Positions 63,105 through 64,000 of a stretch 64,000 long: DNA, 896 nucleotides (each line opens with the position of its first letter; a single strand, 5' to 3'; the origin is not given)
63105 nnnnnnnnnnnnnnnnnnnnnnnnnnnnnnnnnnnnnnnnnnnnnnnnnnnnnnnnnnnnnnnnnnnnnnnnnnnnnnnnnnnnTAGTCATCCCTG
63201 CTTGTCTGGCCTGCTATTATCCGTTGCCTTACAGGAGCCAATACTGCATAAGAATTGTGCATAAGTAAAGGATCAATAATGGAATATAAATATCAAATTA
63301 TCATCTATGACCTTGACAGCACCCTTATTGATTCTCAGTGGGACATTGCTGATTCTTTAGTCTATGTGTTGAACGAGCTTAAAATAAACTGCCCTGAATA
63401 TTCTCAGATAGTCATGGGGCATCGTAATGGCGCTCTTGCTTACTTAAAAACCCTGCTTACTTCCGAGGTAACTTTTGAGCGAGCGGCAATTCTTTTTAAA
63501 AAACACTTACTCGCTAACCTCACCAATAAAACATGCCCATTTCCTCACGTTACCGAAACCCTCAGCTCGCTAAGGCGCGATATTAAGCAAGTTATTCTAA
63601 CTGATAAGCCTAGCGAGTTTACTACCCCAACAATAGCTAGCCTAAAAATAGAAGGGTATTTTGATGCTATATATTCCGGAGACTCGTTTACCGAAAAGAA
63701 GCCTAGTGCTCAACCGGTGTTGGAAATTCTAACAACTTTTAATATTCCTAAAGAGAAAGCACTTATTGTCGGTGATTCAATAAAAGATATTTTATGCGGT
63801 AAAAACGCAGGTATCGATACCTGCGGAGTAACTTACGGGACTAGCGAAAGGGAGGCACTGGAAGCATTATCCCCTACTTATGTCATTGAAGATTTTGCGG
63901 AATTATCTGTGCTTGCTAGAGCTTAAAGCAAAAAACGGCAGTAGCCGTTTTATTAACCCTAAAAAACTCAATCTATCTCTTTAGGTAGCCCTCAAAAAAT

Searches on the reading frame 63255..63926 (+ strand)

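Call 25: search_protein_families(library=pfam, proteins=[window:63255-63926:+])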
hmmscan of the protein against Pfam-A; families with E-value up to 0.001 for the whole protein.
window:63255-63926:+ (223 aa): 5 families
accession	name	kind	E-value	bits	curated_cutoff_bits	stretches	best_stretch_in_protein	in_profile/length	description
PF13419.12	HAD_2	-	3.2e-33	115.8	23.8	1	16-192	1-178/178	Haloacid dehalogenase-like hydrolase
PF00702.32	Hydrolase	-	3.3e-20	73.7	26.4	1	14-186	2-191/191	haloacid dehalogenase-like hydrolase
PF13242.12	Hydrolase_like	-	3.5e-14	52.9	22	1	149-217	4-75/75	HAD-hyrolase-like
PF12710.13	HAD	-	7.6e-05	23.7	27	1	16-181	1-187/189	haloacid dehalogenase-like hydrolase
PF03031.24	NIF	-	0.00061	19.9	21.8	0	89-178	33-120/160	NLI interacting factor-like phosphatase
